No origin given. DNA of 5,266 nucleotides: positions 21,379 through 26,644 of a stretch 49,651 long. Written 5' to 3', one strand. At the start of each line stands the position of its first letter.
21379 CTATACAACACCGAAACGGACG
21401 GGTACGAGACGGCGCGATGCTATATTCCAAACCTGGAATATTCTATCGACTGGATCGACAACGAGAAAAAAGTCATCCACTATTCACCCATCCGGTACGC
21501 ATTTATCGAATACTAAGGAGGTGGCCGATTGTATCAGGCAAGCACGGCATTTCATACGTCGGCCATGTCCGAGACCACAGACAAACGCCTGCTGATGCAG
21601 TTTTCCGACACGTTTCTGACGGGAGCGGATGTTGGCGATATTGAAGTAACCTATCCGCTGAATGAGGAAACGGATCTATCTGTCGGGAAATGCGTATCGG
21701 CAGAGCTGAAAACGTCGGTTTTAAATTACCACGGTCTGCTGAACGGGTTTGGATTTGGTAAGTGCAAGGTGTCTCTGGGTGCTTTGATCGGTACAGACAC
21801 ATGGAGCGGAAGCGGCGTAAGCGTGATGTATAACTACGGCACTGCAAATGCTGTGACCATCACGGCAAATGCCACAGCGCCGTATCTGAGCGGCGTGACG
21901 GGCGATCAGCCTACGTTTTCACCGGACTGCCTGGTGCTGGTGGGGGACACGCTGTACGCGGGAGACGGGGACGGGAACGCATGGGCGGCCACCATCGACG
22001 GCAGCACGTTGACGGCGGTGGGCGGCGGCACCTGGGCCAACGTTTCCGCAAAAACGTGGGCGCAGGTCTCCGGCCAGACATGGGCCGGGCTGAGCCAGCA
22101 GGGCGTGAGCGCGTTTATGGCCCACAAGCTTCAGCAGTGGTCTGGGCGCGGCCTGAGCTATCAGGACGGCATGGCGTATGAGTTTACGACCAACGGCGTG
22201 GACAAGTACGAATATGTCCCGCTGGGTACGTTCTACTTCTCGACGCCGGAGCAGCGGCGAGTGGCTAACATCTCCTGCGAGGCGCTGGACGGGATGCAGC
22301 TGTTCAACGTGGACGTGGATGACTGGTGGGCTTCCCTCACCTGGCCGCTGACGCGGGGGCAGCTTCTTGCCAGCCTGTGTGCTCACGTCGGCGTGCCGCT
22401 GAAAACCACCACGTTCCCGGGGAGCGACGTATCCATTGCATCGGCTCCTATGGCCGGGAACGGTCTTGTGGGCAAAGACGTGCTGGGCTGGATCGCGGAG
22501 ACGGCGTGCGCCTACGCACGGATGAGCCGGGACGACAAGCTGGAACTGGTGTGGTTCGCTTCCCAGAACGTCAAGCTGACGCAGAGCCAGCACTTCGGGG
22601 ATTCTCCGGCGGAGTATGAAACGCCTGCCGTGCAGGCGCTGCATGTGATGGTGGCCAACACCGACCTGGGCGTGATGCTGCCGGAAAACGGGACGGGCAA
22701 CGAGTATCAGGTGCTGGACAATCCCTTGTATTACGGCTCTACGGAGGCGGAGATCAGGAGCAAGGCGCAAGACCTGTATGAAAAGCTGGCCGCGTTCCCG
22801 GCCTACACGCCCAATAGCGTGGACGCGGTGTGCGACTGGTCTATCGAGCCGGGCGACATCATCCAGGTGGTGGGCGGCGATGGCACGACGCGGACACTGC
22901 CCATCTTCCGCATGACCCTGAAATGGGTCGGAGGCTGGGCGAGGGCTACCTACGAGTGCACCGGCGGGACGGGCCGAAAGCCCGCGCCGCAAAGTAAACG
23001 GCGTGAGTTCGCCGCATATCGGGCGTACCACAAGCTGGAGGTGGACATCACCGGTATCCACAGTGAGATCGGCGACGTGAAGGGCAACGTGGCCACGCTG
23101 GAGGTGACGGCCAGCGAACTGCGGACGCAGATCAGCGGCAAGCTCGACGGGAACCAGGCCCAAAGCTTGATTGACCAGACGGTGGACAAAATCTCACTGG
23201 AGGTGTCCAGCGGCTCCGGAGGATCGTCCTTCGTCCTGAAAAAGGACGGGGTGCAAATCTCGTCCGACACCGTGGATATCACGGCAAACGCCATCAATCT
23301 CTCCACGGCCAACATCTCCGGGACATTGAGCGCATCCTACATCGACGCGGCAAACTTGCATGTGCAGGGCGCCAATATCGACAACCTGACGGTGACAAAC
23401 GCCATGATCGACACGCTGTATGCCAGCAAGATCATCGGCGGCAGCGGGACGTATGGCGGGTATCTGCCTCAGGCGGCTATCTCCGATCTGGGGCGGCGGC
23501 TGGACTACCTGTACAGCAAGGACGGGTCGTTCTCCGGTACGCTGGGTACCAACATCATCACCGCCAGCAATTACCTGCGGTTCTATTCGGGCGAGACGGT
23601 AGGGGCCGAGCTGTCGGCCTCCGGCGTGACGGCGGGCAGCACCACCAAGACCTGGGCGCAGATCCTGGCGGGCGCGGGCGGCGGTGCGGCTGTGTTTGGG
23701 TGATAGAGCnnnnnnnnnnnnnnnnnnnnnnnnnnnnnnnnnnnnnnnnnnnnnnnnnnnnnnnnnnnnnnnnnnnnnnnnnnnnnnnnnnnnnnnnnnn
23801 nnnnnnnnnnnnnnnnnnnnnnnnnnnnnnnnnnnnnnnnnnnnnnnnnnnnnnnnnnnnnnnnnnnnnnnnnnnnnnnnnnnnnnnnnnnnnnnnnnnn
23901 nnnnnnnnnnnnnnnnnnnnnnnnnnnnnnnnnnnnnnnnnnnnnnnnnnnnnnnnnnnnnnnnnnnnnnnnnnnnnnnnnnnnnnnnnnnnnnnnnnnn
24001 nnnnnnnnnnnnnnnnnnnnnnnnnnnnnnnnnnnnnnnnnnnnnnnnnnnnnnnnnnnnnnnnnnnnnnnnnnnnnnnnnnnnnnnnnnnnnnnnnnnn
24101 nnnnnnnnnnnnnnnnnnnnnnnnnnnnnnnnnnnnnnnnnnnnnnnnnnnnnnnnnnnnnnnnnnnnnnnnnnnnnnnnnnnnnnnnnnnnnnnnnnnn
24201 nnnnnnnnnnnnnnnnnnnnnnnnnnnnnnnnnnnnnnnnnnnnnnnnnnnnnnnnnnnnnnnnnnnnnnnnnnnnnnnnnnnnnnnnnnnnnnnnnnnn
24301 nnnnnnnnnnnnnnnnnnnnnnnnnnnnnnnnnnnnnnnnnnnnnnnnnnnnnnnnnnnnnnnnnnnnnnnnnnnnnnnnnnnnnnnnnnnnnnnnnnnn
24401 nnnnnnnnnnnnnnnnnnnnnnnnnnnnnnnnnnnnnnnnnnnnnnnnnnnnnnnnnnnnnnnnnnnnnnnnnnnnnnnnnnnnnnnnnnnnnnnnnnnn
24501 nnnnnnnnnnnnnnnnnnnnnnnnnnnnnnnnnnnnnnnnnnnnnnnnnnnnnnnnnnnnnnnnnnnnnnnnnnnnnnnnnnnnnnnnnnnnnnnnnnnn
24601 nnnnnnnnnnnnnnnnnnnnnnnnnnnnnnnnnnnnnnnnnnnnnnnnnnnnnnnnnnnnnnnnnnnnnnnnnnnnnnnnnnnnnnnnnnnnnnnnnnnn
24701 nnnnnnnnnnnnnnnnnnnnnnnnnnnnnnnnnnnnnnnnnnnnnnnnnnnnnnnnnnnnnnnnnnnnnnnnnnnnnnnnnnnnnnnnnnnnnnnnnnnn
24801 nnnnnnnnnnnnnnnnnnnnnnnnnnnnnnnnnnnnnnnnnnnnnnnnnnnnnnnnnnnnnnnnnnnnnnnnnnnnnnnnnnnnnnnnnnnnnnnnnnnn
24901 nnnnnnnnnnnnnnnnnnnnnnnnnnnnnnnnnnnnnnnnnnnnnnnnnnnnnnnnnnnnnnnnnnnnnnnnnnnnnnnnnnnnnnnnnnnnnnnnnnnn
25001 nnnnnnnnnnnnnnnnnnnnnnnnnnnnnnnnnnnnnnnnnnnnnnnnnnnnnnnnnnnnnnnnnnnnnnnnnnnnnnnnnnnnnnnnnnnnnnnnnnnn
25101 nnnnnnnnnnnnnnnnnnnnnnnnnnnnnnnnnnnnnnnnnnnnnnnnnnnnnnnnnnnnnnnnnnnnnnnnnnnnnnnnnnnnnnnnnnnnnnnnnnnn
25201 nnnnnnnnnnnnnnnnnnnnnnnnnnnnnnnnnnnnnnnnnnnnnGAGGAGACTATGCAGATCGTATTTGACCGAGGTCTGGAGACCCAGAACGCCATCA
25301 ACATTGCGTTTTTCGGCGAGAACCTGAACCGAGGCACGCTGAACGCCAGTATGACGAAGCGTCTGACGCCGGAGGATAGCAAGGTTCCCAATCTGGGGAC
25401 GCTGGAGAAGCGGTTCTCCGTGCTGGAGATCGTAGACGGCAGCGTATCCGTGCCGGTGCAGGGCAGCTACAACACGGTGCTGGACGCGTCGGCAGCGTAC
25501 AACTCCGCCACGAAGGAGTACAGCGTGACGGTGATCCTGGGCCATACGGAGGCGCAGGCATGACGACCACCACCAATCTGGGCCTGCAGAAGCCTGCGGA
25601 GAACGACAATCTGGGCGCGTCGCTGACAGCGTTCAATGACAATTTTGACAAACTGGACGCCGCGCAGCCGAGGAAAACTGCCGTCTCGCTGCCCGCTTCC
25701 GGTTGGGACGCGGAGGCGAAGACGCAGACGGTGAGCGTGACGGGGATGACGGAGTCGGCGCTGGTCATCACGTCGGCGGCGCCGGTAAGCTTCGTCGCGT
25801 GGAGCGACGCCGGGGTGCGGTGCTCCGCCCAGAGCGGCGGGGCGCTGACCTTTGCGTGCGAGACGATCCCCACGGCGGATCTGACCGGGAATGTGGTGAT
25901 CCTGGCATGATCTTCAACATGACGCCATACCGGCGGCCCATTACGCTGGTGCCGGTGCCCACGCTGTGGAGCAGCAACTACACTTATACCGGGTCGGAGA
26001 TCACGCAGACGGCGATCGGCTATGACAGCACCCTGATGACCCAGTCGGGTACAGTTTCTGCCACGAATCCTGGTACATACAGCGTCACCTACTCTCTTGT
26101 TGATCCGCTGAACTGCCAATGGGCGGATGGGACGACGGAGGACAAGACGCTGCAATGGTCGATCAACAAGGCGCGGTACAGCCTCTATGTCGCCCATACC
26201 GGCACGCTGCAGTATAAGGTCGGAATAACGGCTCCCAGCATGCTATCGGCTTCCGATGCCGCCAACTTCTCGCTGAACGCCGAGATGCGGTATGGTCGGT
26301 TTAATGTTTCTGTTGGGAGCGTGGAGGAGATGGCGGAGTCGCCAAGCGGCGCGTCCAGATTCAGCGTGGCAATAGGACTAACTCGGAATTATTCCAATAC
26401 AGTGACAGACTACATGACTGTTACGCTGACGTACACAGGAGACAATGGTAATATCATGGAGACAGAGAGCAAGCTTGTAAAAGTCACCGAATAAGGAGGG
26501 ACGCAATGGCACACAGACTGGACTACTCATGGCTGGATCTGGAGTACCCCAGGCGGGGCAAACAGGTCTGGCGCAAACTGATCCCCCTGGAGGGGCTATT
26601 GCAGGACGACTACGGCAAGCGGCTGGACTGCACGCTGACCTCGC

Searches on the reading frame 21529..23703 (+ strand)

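Call 62: search_protein_families(library=phrogs, proteins=[window:21529-23703:+], max_evalue=0.001)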
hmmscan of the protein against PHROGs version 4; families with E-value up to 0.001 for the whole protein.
window:21529-23703:+ (724 aa): 3 families
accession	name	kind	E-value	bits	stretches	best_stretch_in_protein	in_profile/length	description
phrog_18190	-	unknown function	1.1e-27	97.8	2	361-616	252-510/723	-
phrog_6616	-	tail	5.7e-26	91.7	1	225-469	99-334/991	tail protein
phrog_23052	-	unknown function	0.0009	18.9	0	316-454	186-324/613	-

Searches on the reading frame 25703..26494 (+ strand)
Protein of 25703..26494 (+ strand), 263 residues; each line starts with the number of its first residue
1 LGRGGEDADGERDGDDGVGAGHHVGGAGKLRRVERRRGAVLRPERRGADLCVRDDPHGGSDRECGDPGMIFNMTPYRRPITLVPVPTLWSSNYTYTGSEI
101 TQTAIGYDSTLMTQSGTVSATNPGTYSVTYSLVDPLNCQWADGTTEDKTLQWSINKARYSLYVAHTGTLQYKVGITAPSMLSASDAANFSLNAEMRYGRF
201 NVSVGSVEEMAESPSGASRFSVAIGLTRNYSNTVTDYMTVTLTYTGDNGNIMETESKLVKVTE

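Call 62: search_protein_families(library=phrogs, proteins=[window:25703-26494:+], max_evalue=0.001)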
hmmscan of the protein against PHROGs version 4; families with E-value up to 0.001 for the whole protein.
window:25703-26494:+ (263 aa): 1 family
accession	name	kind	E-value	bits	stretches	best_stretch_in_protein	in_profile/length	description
phrog_37900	-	unknown function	1.1e-11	45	1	81-187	135-237/633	-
